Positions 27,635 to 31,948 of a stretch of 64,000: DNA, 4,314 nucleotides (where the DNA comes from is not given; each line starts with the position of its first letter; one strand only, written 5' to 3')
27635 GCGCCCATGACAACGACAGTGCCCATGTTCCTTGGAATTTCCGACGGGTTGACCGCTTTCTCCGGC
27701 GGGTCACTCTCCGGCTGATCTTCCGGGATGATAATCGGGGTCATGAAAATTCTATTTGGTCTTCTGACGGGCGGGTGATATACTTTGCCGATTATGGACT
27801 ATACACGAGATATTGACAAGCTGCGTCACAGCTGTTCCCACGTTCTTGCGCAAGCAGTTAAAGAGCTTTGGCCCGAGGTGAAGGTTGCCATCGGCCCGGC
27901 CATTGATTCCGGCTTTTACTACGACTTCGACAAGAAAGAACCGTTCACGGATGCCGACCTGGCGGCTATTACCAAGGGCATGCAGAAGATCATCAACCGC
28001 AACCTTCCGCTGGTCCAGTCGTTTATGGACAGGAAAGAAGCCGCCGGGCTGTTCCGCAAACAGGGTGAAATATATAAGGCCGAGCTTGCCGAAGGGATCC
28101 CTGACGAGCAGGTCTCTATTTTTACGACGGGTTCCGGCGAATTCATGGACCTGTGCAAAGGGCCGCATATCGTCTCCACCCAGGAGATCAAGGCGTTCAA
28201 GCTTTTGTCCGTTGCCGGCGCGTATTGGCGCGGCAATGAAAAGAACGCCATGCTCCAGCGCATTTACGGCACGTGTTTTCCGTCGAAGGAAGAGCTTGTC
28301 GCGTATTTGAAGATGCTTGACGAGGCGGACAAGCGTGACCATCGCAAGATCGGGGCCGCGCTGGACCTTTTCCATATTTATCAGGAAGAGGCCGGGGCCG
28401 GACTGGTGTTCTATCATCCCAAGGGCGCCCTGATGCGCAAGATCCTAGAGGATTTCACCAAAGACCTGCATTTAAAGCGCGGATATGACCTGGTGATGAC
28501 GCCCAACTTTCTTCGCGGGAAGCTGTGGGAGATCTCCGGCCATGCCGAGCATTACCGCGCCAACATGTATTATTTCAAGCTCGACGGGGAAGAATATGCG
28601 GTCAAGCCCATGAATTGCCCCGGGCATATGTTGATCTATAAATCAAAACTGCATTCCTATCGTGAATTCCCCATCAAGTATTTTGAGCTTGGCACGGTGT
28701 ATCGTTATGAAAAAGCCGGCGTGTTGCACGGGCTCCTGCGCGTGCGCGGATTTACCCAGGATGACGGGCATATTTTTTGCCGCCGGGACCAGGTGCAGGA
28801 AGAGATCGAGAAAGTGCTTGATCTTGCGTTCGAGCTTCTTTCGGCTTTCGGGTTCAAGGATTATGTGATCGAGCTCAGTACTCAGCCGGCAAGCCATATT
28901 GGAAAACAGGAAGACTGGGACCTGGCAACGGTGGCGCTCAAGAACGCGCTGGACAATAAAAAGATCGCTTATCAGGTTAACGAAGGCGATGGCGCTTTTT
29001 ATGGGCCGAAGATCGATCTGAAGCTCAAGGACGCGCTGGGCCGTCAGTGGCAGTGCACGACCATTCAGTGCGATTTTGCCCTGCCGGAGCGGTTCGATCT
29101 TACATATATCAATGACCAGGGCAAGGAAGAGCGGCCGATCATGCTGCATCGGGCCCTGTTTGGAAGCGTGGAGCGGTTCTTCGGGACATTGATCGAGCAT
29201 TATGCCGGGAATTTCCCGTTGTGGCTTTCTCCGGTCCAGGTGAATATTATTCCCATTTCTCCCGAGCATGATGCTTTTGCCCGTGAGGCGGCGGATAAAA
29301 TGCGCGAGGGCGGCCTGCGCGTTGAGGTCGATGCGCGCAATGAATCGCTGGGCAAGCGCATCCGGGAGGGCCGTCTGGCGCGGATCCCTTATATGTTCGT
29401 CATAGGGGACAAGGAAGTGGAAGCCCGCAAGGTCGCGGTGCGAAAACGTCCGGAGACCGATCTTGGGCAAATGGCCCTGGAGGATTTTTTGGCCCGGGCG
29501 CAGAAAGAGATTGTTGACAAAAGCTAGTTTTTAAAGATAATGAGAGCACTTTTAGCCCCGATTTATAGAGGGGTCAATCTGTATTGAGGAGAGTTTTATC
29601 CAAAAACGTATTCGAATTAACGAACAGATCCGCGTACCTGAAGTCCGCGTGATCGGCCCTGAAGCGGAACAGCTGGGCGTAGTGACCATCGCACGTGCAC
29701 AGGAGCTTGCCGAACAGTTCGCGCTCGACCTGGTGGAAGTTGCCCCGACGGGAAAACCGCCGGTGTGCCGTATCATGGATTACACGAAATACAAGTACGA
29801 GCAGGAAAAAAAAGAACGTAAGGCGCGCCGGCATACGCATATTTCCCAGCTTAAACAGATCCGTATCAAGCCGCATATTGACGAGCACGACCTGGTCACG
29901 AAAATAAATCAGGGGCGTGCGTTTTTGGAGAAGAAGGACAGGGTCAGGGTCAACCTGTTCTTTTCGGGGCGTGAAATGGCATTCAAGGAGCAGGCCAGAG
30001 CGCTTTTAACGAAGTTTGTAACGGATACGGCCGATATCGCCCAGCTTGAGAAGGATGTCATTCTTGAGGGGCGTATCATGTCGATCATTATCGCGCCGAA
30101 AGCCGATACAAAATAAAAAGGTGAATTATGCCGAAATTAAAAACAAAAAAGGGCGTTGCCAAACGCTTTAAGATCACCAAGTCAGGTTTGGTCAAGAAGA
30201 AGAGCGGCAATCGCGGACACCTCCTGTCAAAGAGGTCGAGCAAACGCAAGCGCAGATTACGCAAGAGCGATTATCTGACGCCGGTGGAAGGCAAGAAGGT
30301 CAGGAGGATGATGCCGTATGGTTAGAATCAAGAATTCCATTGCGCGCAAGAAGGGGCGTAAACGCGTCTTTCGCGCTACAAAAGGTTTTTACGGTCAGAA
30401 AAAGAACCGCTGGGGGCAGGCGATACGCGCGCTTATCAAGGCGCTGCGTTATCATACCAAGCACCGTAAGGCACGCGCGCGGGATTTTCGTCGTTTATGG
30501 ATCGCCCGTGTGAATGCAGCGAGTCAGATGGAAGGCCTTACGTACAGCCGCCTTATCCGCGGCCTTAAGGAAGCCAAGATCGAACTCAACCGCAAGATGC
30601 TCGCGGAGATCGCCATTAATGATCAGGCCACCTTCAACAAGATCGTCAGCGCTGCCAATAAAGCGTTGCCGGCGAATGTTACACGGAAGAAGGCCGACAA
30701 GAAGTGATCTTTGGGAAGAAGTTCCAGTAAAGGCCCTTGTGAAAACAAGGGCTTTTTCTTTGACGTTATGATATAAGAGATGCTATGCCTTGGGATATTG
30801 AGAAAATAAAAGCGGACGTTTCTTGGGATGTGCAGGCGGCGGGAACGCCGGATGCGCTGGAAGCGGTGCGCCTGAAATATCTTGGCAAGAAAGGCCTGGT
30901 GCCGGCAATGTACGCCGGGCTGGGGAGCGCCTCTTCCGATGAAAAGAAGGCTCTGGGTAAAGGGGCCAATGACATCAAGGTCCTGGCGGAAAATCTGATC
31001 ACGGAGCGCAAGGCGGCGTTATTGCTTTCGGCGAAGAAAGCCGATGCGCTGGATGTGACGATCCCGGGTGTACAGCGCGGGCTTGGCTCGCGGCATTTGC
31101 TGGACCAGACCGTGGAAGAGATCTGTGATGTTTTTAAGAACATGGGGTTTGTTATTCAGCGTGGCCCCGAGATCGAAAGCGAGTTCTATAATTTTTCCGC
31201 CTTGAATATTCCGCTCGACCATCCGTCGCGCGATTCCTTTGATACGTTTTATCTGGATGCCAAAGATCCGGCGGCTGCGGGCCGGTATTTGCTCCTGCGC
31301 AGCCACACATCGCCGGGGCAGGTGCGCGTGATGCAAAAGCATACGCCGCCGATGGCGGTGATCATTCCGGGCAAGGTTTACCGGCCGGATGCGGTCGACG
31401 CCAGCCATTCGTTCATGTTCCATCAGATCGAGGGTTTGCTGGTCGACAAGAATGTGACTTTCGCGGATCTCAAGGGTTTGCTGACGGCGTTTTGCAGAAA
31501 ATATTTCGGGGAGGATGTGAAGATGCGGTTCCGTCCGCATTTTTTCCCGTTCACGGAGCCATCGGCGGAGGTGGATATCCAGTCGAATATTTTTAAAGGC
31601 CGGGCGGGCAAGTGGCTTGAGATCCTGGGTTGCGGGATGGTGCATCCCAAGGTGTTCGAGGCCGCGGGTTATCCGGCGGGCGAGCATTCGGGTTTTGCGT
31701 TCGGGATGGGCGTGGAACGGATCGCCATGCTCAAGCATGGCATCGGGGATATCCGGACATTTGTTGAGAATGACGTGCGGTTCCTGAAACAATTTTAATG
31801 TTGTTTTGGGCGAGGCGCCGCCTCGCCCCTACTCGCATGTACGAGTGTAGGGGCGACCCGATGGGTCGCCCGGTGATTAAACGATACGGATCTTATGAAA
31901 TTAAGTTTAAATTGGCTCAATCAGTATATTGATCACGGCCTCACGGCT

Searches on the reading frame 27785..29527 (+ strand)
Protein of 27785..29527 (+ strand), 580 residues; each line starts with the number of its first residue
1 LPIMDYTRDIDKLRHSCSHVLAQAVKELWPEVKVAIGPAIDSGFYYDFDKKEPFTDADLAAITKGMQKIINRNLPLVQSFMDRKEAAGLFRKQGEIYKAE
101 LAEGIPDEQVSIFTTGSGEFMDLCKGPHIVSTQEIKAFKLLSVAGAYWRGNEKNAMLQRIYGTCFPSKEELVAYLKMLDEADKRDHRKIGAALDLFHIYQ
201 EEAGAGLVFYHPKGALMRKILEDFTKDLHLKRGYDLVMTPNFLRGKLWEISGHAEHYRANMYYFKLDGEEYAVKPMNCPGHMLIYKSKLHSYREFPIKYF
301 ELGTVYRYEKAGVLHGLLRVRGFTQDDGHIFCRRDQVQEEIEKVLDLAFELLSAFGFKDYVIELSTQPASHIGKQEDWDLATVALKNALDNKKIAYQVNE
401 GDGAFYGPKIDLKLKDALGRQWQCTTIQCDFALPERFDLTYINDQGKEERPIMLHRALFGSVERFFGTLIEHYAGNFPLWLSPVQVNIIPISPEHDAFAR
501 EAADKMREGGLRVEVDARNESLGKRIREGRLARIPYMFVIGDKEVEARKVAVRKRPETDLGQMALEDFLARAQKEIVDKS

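Call 90: search_protein_families(library=pfam, proteins=[window:27785-29527:+], max_evalue=0.00001)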
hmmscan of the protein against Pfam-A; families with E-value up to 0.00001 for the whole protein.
window:27785-29527:+ (580 aa): 3 families
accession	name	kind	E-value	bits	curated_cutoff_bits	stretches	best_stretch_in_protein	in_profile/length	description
PF00587.30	tRNA-synt_2b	-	1.4e-48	165.7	29.3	1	264-473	3-179/179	tRNA synthetase class II core domain (G, H, P, S and T)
PF03129.25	HGTP_anticodon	-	4.2e-21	75.3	21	1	485-574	1-93/94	Anticodon binding domain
PF07973.19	tRNA_SAD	-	1e-13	51.5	24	1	118-161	7-44/44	Threonyl and Alanyl tRNA synthetase second additional domain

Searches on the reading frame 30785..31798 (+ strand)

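Call 90: search_protein_families(library=pfam, proteins=[window:30785-31798:+], max_evalue=0.00001)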
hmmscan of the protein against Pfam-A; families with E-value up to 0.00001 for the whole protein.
window:30785-31798:+ (337 aa): 2 families
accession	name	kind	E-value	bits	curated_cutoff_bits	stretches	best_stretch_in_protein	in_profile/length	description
PF01409.25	tRNA-synt_2d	-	1e-96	323.6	19.8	1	89-337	2-246/246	tRNA synthetases class II core domain (F)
PF02912.23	Phe_tRNA-synt_N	-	4.8e-16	58.9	22.3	1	21-86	2-67/69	Aminoacyl tRNA synthetase class II, N-terminal domain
